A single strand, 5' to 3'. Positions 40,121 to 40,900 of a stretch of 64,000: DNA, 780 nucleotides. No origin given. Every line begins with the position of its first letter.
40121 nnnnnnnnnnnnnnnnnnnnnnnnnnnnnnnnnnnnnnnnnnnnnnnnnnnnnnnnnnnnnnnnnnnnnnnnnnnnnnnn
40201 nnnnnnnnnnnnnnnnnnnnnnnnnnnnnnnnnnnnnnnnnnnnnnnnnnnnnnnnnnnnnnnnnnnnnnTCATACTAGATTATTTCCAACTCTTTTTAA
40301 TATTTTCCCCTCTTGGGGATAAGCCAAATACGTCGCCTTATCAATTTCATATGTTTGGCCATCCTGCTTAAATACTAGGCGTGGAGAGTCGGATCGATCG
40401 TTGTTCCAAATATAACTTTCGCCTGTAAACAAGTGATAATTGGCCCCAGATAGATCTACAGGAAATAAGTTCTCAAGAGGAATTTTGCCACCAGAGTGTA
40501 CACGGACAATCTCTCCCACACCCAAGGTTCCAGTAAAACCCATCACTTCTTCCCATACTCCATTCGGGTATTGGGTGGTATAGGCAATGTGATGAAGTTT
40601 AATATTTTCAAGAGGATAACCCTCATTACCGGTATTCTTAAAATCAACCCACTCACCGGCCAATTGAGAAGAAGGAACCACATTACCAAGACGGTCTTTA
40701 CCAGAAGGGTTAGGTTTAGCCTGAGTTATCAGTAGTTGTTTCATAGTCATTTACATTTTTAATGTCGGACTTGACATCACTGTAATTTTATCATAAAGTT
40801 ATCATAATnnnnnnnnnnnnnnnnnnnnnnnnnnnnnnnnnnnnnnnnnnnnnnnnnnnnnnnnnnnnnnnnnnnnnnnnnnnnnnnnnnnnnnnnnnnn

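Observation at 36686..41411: Four-gene translationally coupled operon (LTD protein - UvrD-like helicase - Fe-S RecB/Cas4-like nuclease with exonuclease-like C-domain - membrane protein) divergent from lexA, inside a defense island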

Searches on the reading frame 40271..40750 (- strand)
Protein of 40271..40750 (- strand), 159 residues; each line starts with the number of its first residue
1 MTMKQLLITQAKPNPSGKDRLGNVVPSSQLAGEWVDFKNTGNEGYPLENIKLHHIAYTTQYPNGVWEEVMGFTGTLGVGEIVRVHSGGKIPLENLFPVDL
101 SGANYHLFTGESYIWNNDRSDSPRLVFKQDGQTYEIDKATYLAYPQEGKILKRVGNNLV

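Call 5: search_protein_families(library=pfam, proteins=[window:40271-40750:-], max_evalue=0.01)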
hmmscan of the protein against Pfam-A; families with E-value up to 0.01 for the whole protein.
window:40271-40750:- (159 aa): 1 family
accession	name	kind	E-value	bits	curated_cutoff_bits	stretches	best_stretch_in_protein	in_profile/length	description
PF00932.25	LTD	-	1.5e-06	29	34.3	1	4-141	6-107/109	Lamin Tail Domain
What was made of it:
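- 40271..40750 (-): Standalone cytoplasmic lamin-tail-domain (LTD) protein, 159 aa. It is the first gene of the operon and the conserved partner of lexA. Pfam LTD 29 bits, below gathering (call 5).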

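Call 6: search_protein_families(library=padloc, proteins=[window:40271-40750:-], max_evalue=0.01)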
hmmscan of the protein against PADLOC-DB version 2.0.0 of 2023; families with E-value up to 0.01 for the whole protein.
window:40271-40750:- (159 aa): 0 families

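Call 7: search_protein_families(library=ncbifam, proteins=[window:40271-40750:-], max_evalue=0.01)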
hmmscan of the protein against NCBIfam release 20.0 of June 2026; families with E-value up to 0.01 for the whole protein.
window:40271-40750:- (159 aa): 0 families

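Call 48: find_homologous_proteins(query=window:40271-40750:-)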
Query window:40271-40750:- (159 aa): 166 proteins with E <= 0.001 among 178 candidates; the best 120 are listed.
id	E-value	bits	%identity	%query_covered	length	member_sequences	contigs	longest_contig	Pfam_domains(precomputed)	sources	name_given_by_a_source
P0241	1.2e-93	329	91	99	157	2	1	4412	PF00932.26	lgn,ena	-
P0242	1.4e-93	329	90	99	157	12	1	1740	PF00932.26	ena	-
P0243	3.3e-93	328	90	99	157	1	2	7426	PF00932.26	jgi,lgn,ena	-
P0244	1.2e-92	326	90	99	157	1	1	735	PF00932.26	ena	-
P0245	1.7e-84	300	80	100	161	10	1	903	PF00932.26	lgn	-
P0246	5.9e-83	295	81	99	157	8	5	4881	PF00932.26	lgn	-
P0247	2.6e-82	292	79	99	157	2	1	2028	-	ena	-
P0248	2.5e-81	289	79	100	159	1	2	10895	-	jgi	jgi:hypothetical protein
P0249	1.2e-80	287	78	99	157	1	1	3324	PF00932.26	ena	-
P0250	1.4e-80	287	75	100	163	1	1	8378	PF00932.26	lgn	-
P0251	3.5e-80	286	80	99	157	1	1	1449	PF00932.26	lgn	-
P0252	8.2e-80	284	77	100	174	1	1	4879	PF00932.26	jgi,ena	-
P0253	1.6e-79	283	77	99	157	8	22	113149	PF00932.26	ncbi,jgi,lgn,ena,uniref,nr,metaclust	ncbi:hypothetical protein COW99_00095 [Candidatus Roizmanbacteria bacterium CG22_combo_CG10-13_8_21_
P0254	1.2e-78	281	76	99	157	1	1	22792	PF00932.26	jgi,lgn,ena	-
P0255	1.3e-78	280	73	100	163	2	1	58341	PF00932.26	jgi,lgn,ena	-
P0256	3.9e-78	279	73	99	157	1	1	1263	PF00932.26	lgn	-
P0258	1.6e-77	277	75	100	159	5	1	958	PF00932.26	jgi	jgi:hypothetical protein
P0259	4.2e-77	276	78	99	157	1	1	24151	PF00932.26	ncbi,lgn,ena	-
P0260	6.2e-77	275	74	100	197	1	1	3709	PF00932.26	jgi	jgi:hypothetical protein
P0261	1.2e-76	274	75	99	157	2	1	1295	PF00932.26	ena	-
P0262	2.0e-76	273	73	99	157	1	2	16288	PF00932.26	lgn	-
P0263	2.4e-76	273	75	99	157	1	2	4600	PF00932.26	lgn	-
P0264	2.8e-76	273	75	99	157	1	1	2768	PF00932.26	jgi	jgi:hypothetical protein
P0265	4.8e-76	272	76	99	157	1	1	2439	PF00932.26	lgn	-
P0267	1.6e-75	270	75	99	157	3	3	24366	PF00932.26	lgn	-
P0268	3.3e-75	269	73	99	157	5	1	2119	PF00932.26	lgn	-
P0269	4.9e-75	269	73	99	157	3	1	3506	PF00932.26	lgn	-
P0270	8.7e-75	268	75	99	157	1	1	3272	PF00932.26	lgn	-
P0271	1.6e-74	267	74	99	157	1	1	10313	PF00932.26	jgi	-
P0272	3.1e-74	266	73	99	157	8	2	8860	PF00932.26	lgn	-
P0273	4.5e-74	266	73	99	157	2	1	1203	PF00932.26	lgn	-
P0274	5.3e-74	265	72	99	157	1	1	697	PF00932.26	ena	-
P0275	1.4e-73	264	75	99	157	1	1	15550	PF00932.26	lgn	-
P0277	2.9e-73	263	77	99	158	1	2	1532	PF00932.26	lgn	-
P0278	4.8e-73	262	73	99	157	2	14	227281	-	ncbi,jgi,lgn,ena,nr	ncbi:hypothetical protein GW755_02065 [bacterium]|nr:hypothetical protein [bacterium]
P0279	4.8e-73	262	72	99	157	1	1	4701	PF00932.26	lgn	-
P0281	1.5e-72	261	73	99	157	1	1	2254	PF00932.26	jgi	jgi:hypothetical protein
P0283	3.1e-72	260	73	99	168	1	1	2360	PF00932.26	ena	-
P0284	5.2e-72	259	70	100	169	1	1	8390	PF00932.26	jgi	jgi:hypothetical protein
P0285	7.1e-72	259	73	99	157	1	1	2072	PF00932.26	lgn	-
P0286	1.0e-71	258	69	100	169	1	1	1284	PF00932.26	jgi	-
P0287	5.4e-71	256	70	100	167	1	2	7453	PF00932.26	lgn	-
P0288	2.1e-70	254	72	99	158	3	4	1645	PF00932.26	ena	-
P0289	1.1e-69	251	72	99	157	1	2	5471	PF00932.26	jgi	-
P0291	6.5e-63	229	65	99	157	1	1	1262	PF00932.26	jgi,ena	-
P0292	4.2e-62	227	63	99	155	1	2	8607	PF00932.26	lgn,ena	-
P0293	2.3e-60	221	66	99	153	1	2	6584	PF00932.26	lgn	-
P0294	2.4e-60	221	65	99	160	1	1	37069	PF00932.26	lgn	-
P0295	7.4e-60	219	62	99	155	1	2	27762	PF00932.26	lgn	-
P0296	1.2e-59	219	65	99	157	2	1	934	PF00932.26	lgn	-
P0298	2.9e-59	218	65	99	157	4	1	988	PF00932.26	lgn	-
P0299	5.7e-59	217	64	99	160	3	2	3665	PF00932.26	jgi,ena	-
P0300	1.8e-58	215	62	99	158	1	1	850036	PF00932.26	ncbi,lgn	-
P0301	3.6e-58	214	62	99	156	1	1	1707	PF00932.26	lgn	-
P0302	1.6e-57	212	59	100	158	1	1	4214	PF00932.26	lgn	-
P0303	3.3e-57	211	61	99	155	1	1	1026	PF00932.26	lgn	-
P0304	5.7e-57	210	62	99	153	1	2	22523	PF00932.26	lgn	-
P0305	1.1e-56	209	64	97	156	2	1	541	PF00932.26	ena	-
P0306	1.2e-56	209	63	98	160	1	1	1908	PF00932.26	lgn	-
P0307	2.3e-56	208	62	99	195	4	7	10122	PF00932.26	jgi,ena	-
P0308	2.9e-56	208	61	99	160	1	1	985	PF00932.26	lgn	-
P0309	6.1e-56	207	62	99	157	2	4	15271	PF00932.26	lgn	-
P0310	6.9e-56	207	62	99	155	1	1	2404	PF00932.26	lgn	-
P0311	3.3e-55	204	59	99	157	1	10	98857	PF00932.26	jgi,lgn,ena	jgi:hypothetical protein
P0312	6.5e-55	203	59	99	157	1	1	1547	PF00932.26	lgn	-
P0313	1.7e-54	202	61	98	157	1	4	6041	PF00932.26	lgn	-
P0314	2.3e-54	202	58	99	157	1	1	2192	PF00932.26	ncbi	-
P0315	1.6e-53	199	62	99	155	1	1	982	PF00932.26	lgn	-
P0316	3.4e-53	198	60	98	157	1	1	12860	PF00932.26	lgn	-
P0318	9.2e-53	196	59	99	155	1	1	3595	PF00932.26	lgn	-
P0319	1.1e-52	196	60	98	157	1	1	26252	PF00932.26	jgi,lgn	jgi:hypothetical protein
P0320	1.3e-52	196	58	99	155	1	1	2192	PF00932.26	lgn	-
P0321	1.7e-52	196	62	99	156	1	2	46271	PF00932.26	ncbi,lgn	-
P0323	1.2e-51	193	60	99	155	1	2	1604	PF00932.26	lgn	-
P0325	8.9e-51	190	58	99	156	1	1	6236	PF00932.26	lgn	-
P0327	6.3e-50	187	55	97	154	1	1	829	PF00932.26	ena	-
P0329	1.5e-49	186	56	99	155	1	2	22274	PF00932.26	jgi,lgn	jgi:hypothetical protein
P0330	8.1e-49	184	54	97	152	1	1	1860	PF00932.26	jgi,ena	-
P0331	8.1e-49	184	58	99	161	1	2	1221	PF00932.26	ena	-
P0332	2.9e-48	182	57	97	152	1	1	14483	PF00932.26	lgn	-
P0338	1.6e-46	176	52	99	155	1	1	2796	PF00932.26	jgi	jgi:hypothetical protein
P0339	4.7e-46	175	53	99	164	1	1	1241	PF00932.26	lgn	-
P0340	4.8e-46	175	55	97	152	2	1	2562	PF00932.26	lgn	-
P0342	2.4e-45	172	53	97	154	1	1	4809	PF00932.26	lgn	-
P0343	3.2e-45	172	55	97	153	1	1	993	PF00932.26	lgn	-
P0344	4.4e-45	171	55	94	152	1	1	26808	PF00932.26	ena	-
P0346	1.2e-44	170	53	99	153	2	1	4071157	PF00932.26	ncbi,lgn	ncbi:MAG: hypothetical protein NTNFB02_10900 [Nitrospira sp.]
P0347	2.0e-44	169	53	99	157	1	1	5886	PF00932.26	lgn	-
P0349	2.1e-43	166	54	96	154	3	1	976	PF00932.26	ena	-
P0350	2.2e-42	163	54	97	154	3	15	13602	PF00932.26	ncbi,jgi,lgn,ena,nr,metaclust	ncbi:hypothetical protein A3F52_00855 [Candidatus Uhrbacteria bacterium RIFCSPHIGHO2_12_FULL_47_11]|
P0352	5.9e-42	161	51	97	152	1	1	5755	PF00932.26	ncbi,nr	ncbi:MAG: hypothetical protein NTU76_00880 [Candidatus Taylorbacteria bacterium]|nr:hypothetical pro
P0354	7.8e-42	161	52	97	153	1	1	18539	PF00932.26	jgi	jgi:hypothetical protein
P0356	1.0e-41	160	51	99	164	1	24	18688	PF00932.26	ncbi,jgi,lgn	jgi:hypothetical protein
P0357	1.4e-41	160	54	97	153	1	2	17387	PF00932.26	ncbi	-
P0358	1.6e-41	160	54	99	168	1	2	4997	PF00932.26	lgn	-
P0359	2.1e-41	159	52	97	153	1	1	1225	PF00932.26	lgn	-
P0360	2.3e-41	159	52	99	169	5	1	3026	PF00932.26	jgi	jgi:hypothetical protein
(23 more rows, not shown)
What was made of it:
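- On Lamin tail domain (PF00932): Many homologues do carry the precomputed PF00932 hit (call 48).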

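Call 49: find_encoding_contigs(protein=P0253, flank=6000, max_places=4)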
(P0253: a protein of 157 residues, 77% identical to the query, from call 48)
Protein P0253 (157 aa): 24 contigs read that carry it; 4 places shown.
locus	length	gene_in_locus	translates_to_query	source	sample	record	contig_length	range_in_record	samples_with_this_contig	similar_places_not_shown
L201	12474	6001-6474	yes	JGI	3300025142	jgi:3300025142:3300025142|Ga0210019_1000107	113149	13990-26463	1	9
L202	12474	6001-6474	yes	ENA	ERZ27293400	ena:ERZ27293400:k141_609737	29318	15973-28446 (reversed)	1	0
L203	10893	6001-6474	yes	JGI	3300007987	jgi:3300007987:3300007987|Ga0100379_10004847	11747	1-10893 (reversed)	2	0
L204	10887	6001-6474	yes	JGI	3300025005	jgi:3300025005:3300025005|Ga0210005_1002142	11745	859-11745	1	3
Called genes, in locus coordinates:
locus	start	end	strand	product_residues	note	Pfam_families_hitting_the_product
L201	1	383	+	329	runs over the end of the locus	-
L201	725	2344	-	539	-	PF02384:N6_Mtase, PF07669:Eco57I, PF22837:M_Eco57I_C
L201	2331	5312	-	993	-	PF04313:HSDR_N (faint), PF02384:N6_Mtase, PF20473:MmeI_Mtase (weak), PF07669:Eco57I, PF12950:TaqI_C (weak)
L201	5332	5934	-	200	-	PF01726:LexA_DNA_bind, PF00717:Peptidase_S24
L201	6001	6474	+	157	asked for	PF00932:LTD (weak)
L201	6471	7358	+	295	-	-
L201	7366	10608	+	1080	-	PF04851:ResIII, PF00270:DEAD, PF18766:SWI2_SNF2, PF00271:Helicase_C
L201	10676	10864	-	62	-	-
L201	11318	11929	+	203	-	PF14090:HTH_39 (faint), PF01844:HNH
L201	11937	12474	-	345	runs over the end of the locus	PF00145:DNA_methylase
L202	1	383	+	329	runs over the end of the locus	-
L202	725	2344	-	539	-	PF02384:N6_Mtase, PF07669:Eco57I, PF22837:M_Eco57I_C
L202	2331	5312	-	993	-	PF04313:HSDR_N (faint), PF02384:N6_Mtase, PF20473:MmeI_Mtase (weak), PF07669:Eco57I, PF12950:TaqI_C (weak)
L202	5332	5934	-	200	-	PF01726:LexA_DNA_bind, PF00717:Peptidase_S24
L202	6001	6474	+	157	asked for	PF00932:LTD (weak)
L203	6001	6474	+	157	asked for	PF00932:LTD (weak)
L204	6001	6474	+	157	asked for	PF00932:LTD (weak)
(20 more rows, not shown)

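Call 50: find_encoding_contigs(protein=P0278, flank=6000, max_places=3)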
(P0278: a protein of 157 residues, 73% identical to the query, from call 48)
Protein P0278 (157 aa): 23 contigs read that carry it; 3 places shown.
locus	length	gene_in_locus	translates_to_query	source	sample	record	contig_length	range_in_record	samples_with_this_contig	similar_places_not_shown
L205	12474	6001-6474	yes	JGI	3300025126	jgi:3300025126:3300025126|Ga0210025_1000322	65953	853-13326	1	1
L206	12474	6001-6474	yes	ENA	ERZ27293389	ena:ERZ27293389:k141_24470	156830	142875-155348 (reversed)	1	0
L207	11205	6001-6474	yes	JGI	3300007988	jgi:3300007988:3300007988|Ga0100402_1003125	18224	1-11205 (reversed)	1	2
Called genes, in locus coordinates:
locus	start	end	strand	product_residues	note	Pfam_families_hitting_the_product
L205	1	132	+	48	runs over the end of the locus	-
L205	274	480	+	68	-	PF13560:HTH_31, PF01381:HTH_3, PF13443:HTH_26 (weak)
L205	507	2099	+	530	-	PF09665:RE_Alw26IDE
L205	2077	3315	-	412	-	PF00145:DNA_methylase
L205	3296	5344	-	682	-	PF02384:N6_Mtase, PF07669:Eco57I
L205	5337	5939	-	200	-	PF01726:LexA_DNA_bind, PF00717:Peptidase_S24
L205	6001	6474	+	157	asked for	-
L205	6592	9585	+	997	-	PF02463:SMC_N (weak)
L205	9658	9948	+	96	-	-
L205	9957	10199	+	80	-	PF01381:HTH_3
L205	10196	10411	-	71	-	-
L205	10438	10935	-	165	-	PF13091:PLDc_2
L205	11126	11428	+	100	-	-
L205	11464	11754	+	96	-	PF13376:OmdA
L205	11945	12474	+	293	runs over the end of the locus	PF02517:Rce1-like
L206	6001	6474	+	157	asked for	-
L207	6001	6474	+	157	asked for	-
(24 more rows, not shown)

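Call 51: find_encoding_contigs(protein=P0346, flank=6000, max_places=2)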
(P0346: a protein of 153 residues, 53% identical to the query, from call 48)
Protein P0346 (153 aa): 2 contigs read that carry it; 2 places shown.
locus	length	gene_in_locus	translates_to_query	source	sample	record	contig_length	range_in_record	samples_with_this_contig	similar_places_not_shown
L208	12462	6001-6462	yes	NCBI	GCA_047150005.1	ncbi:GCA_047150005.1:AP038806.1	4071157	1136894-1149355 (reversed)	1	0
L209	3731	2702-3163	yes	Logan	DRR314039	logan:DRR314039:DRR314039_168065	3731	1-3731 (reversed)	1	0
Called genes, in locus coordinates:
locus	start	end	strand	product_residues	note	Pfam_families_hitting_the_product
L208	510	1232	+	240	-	PF06114:Peptidase_M78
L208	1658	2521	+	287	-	PF18144:SMODS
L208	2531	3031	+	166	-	-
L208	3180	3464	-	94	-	-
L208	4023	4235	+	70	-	-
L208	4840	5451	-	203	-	PF06114:Peptidase_M78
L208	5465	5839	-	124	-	PF13560:HTH_31, PF01381:HTH_3, PF13443:HTH_26 (weak)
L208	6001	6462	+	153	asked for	PF00932:LTD (weak)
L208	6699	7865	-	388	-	PF03235:GmrSD_N, PF01844:HNH (weak)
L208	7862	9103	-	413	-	PF13651:EcoRI_methylase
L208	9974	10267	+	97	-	PF12728:HTH_17 (faint)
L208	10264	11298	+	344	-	PF02486:Rep_trans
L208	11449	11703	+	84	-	-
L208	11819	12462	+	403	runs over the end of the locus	-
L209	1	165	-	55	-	?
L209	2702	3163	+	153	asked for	PF00932:LTD (weak)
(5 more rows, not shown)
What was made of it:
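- In Nitrospira, LTD sits with an HTH+M78 (ImmR/ImmA-like) pair, Rep_trans and an excisionase-like HTH (call 51).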

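Call 54: find_encoding_contigs(protein=P0300, flank=6000, max_places=2)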
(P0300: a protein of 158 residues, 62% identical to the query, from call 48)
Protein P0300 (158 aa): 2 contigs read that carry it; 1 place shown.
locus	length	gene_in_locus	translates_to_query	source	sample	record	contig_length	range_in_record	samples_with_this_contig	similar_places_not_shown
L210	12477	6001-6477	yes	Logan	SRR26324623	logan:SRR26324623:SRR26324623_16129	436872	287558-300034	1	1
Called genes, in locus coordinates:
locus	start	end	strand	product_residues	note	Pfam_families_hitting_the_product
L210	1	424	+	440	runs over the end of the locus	PF05970:PIF1, PF13245:AAA_19, PF13401:AAA_22, PF13604:AAA_30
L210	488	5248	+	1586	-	PF13195:DUF4011, PF01443:Viral_helicase1 (faint), PF13086:AAA_11, PF13245:AAA_19 (faint), PF13086:AAA_11 (weak), PF13087:AAA_12, PF18741:MTES_1575, PF11784:DUF3320 (weak), +1 more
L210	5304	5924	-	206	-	PF01726:LexA_DNA_bind, PF00717:Peptidase_S24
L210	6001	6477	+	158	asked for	PF00932:LTD (weak)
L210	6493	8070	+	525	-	-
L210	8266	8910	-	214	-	-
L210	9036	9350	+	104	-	-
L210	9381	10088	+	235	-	PF02678:Pirin, PF17954:Pirin_C_2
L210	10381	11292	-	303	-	-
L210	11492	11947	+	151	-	PF22381:Staph_reg_Sar_Rot, PF01047:MarR, PF12802:MarR_2, PF13463:HTH_27 (weak)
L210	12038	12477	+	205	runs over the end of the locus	PF02589:LUD_dom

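Call 55: find_encoding_contigs(protein=P0311, flank=6000, max_places=4)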
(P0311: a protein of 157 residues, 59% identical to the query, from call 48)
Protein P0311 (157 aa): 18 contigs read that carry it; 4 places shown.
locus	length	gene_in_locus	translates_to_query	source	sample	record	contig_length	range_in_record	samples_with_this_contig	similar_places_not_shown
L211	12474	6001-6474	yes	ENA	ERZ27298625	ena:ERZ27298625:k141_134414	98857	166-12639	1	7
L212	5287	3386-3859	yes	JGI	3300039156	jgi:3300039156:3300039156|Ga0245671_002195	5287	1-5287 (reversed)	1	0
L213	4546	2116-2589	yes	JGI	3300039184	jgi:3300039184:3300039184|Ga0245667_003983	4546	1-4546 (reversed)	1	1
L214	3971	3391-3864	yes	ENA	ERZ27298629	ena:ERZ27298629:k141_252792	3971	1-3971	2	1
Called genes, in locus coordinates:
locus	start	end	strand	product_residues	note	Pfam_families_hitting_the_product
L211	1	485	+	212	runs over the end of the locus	-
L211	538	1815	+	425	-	PF01555:N6_N4_Mtase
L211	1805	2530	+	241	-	PF01555:N6_N4_Mtase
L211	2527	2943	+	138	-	-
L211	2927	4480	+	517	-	-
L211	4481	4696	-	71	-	PF24250:HVO_2718 (weak), PF12844:HTH_19, PF13443:HTH_26, PF13560:HTH_31, PF01381:HTH_3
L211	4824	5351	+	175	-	-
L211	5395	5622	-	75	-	-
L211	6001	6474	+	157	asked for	PF00932:LTD (weak)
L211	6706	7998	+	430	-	PF00239:Resolvase, PF07508:Recombinase, PF13408:Zn_ribbon_recom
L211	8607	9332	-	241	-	PF08241:Methyltransf_11, PF08242:Methyltransf_12 (weak), PF13649:Methyltransf_25, PF13847:Methyltransf_31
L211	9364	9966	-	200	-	PF00583:Acetyltransf_1, PF13673:Acetyltransf_10, PF13508:Acetyltransf_7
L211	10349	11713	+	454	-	PF01702:TGT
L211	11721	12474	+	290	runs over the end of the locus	PF01073:3Beta_HSD, PF01370:Epimerase, PF02719:Polysacc_synt_2 (weak), PF04321:RmlD_sub_bind (weak), PF07993:NAD_binding_4 (faint), PF16363:GDP_Man_Dehyd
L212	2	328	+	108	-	?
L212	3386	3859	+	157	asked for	PF00932:LTD (weak)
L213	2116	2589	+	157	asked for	PF00932:LTD (weak)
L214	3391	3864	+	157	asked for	PF00932:LTD (weak)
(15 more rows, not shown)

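Call 68: search_solved_structures(query=A4, max_evalue=1, show_alignments=2)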
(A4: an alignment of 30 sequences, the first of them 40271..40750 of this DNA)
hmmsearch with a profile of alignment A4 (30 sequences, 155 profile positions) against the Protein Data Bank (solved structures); distinct sequences matched with E-value up to 1: 3.
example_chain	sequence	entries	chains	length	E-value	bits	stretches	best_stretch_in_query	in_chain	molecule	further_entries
2r6h_A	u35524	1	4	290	0.34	13.8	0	67-148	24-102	NADH:ubiquinone oxidoreductase, Na translocating, F subunit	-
6osu_A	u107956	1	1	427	0.39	13.6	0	102-136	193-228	D-alanyl-D-alanine carboxypeptidase (Penicillin binding protein) family protein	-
3bwq_A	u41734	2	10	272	0.69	12.8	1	63-133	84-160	Capsid protein VP1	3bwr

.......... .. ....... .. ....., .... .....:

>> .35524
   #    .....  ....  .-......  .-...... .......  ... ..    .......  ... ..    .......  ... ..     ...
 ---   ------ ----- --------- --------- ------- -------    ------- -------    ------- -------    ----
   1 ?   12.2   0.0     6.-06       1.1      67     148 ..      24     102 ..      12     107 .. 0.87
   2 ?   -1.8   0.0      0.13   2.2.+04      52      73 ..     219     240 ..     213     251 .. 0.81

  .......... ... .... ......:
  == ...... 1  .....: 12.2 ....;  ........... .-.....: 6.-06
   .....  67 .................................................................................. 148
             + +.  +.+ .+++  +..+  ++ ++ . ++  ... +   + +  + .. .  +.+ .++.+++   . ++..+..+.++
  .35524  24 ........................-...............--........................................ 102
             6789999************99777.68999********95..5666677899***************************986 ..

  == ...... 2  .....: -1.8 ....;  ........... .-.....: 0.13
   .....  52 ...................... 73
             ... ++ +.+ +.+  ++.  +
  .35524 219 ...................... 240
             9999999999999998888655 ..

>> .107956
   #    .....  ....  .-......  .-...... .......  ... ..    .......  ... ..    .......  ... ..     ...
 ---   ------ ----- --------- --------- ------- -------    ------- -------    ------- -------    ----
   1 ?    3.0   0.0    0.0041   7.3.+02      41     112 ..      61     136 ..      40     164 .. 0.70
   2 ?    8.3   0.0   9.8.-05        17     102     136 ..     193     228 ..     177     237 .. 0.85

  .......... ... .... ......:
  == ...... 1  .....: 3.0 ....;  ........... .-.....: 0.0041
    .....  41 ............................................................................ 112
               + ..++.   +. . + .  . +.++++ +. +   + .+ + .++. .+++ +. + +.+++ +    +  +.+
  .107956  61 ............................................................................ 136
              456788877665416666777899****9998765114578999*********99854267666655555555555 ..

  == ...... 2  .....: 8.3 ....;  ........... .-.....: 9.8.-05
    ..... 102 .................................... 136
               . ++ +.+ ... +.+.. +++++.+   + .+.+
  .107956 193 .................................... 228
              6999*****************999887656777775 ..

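Call 73: search_protein_families(library=padloc, proteins=[L201:6471-7358:+, L201:7366-10608:+, L205:6592-9585:+, L210:6493-8070:+], max_evalue=0.00001)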
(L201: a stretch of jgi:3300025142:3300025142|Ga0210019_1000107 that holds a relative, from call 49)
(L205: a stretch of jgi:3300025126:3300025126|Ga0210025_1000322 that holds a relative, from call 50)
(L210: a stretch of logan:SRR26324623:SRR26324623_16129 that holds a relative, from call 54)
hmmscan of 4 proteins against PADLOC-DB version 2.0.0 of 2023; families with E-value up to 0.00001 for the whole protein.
L201:6471-7358:+ (295 aa): 0 families

L201:7366-10608:+ (1080 aa): 5 families
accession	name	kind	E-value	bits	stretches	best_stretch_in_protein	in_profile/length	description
PDLC02707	PbeA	-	2.9e-15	53.9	1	132-304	250-416/672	PbeA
PDLC02704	PbeA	-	6.6e-11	39.4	1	135-317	255-441/682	PbeA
PDLC03658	mREase_IV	-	5e-10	35.8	0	242-312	313-382/953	Type IV methyl-directed restriction enzyme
PDLC01439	typeIV_DinG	-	1.6e-09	35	0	134-199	16-78/575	CAS-IV-A; associated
PDLC03659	mREase_IV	-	2.9e-08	30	0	256-311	326-381/945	Type IV methyl-directed restriction enzyme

L205:6592-9585:+ (997 aa): 3 families
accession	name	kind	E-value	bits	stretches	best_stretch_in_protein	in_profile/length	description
PDLC02208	Ppl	-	1.7e-24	84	2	852-985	762-891/894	-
PDLC04135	mad3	-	1.5e-10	39.2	1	315-941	17-335/374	mads_3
PDLC04140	mad8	-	3e-06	25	0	304-357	10-62/314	mads_8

L210:6493-8070:+ (525 aa): 0 families

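Call 77: predict_structure(alignment_id=A4)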
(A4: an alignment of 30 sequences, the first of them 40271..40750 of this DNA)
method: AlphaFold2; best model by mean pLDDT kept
length: 159 residues; sequences in the alignment: 30
mean_pLDDT: 90.6   pTM: 0.86
mean pLDDT of the five models: 90.6, 90.2, 89.1, 88.7, 88.0
residues with pLDDT >= 90: 114; 70-90: 35; 50-70: 9; < 50: 1
segments of 3 or more residues with pLDDT < 50: none
pLDDT, mean of each block of 10 residues (from residue 1): 82 80 72 95 96 90 91 97 94 93 96 84 96 96 92 97
secondary structure, 60 per line:
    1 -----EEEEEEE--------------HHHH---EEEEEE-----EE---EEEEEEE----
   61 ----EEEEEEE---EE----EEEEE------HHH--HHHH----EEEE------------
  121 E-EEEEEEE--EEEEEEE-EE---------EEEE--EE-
elements in order: E6-12 H27-30 E34-39 E50-56 E65-71 E81-85 H97-100 E105-108 E123-129 E132-138 E151-154
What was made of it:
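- On Lamin tail domain (PF00932): Model pLDDT 90.6 (call 77).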
